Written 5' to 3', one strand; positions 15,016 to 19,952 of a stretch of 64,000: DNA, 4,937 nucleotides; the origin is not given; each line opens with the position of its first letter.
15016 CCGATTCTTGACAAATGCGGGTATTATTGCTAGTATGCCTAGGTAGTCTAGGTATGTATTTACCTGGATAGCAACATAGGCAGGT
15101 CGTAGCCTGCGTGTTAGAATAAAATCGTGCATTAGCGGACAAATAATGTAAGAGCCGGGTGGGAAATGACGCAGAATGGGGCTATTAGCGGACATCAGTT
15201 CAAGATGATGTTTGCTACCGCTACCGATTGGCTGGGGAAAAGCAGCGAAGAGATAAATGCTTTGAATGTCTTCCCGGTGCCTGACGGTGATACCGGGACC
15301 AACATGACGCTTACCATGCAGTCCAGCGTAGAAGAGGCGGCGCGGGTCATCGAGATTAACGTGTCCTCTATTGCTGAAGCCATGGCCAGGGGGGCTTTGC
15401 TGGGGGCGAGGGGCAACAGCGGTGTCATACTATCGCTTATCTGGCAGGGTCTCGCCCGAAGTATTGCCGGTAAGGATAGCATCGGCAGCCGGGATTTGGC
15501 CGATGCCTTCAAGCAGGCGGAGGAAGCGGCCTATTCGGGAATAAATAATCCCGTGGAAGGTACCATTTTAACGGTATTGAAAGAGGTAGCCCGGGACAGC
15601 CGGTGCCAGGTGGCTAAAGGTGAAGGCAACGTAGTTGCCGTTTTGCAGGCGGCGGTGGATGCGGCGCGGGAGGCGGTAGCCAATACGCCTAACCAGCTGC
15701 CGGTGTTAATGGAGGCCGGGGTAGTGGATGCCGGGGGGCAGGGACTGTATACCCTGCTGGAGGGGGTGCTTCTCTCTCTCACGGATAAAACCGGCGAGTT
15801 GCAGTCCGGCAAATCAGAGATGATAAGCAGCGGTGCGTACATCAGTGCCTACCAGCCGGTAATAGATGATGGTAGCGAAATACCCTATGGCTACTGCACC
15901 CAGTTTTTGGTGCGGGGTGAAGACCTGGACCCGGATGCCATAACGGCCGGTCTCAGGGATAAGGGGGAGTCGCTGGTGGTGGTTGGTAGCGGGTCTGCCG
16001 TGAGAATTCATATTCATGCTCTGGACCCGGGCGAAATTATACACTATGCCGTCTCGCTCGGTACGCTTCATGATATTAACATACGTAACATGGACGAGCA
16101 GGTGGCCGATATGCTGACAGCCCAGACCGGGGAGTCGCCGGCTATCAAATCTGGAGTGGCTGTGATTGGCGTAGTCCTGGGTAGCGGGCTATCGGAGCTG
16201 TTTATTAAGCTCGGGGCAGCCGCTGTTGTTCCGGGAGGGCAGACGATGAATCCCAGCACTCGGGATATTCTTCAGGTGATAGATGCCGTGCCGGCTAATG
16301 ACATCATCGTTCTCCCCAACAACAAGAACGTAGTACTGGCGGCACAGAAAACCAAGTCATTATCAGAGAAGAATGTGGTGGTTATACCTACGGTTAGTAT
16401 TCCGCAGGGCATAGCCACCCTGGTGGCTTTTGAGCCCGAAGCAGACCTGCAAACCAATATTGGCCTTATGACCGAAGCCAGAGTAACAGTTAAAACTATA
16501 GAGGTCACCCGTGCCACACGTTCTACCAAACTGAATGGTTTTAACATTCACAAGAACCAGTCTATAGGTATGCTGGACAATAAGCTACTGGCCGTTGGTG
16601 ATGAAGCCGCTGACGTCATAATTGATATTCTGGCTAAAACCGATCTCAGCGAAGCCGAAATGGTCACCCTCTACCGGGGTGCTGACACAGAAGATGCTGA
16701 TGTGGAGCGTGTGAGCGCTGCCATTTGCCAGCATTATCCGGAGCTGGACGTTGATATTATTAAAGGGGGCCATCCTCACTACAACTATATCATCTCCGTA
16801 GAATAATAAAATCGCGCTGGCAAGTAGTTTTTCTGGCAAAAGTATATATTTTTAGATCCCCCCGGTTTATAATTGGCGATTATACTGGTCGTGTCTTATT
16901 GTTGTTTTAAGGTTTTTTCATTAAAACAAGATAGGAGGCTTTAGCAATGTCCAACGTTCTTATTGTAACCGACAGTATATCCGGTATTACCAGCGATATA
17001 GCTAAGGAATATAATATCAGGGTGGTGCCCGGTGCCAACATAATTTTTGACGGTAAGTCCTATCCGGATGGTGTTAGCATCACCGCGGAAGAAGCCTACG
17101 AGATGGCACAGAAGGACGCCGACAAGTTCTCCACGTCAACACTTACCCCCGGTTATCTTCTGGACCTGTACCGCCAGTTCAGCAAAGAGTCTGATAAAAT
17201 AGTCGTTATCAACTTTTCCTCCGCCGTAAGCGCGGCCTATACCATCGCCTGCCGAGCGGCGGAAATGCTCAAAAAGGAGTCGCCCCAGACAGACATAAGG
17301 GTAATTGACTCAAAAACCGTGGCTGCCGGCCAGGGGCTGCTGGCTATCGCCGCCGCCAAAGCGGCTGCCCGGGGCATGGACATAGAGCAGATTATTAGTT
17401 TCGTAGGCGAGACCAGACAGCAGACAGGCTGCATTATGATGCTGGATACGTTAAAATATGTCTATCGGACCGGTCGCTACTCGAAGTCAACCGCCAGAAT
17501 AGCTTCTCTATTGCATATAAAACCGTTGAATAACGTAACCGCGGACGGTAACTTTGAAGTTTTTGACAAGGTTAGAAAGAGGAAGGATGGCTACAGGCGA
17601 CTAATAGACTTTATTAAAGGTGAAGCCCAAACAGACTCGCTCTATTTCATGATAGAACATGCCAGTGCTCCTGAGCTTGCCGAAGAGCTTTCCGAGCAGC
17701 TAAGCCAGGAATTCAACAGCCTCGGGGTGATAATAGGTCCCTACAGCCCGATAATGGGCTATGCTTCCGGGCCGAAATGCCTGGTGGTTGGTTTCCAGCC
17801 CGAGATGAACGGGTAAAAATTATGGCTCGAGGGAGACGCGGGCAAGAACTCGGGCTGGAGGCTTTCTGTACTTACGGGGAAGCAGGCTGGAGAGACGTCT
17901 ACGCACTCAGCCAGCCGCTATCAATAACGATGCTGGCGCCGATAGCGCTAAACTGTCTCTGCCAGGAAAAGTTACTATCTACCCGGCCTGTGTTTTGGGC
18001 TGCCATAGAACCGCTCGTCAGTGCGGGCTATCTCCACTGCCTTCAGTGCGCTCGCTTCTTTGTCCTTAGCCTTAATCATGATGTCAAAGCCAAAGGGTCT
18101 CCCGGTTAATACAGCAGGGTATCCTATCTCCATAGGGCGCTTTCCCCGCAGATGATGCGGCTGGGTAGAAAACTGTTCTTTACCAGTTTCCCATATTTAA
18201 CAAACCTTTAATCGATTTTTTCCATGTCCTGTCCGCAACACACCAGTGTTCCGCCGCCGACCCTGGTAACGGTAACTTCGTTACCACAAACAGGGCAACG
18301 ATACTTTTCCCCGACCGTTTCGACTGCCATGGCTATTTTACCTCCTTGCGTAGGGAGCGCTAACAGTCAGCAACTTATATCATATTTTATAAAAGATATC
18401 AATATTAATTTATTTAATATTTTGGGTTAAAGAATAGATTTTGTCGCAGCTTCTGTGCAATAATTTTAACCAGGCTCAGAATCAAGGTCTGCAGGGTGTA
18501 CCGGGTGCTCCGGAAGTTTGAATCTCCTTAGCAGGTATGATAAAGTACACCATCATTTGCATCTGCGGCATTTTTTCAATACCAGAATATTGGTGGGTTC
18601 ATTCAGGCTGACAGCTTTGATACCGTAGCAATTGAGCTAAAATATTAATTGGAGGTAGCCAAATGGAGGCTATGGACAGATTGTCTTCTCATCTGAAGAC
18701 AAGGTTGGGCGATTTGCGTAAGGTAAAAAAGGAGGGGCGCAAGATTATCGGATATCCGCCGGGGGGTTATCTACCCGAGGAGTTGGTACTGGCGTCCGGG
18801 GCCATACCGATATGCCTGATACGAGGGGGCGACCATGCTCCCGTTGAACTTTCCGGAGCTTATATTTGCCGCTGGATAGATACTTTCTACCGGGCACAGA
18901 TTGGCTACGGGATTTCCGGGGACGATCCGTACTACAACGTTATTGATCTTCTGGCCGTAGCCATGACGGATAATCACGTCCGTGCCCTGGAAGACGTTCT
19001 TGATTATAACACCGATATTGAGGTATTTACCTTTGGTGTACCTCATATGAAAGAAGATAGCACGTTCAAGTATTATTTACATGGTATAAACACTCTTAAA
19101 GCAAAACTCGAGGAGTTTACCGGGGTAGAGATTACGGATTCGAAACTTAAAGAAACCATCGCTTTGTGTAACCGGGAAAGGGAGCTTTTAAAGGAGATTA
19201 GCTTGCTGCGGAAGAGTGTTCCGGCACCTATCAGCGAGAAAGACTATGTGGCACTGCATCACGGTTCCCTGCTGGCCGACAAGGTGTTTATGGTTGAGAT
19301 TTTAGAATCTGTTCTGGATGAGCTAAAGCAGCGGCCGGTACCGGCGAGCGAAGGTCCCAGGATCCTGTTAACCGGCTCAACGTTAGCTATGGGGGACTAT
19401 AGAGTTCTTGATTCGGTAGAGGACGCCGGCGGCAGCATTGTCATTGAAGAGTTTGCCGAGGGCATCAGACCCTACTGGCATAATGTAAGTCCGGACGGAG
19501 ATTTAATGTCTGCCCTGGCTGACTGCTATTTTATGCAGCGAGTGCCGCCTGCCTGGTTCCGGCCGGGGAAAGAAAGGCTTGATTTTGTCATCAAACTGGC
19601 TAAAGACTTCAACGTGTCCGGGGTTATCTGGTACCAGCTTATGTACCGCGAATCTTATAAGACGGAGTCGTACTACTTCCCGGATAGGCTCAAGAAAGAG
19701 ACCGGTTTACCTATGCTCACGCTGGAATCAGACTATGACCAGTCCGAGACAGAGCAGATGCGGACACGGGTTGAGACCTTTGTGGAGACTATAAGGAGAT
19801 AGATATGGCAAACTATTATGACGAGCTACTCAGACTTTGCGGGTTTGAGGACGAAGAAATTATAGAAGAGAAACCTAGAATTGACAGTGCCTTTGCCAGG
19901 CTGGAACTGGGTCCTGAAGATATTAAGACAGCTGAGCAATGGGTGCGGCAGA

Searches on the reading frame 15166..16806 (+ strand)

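Call 27: search_protein_families(library=pfam, proteins=[window:15166-16806:+], max_evalue=0.00001)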
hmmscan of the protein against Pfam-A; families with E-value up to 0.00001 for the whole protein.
window:15166-16806:+ (546 aa): 3 families
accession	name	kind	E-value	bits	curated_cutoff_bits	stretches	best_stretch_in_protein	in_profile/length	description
PF13684.11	FakA-like_C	-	4.4e-69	232.6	23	1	332-546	1-216/216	Fatty acid kinase subunit A-like, C-terminal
PF02734.22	Dak2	-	8e-38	130.5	27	1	37-201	1-172/174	DAK2 domain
PF21645.3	FakA-like_M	-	1.1e-21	76.8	24.9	1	241-314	2-78/80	Fatty acid kinase subunit A-like, middle domain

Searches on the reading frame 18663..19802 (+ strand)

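Call 27: search_protein_families(library=pfam, proteins=[window:18663-19802:+], max_evalue=0.00001)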
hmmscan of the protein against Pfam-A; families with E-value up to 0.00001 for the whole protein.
window:18663-19802:+ (379 aa): 1 family
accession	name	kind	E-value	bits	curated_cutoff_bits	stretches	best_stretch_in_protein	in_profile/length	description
PF06050.19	HGD-D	-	4.4e-72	244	28.4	1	36-377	3-342/342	2-hydroxyglutaryl-CoA dehydratase, D-component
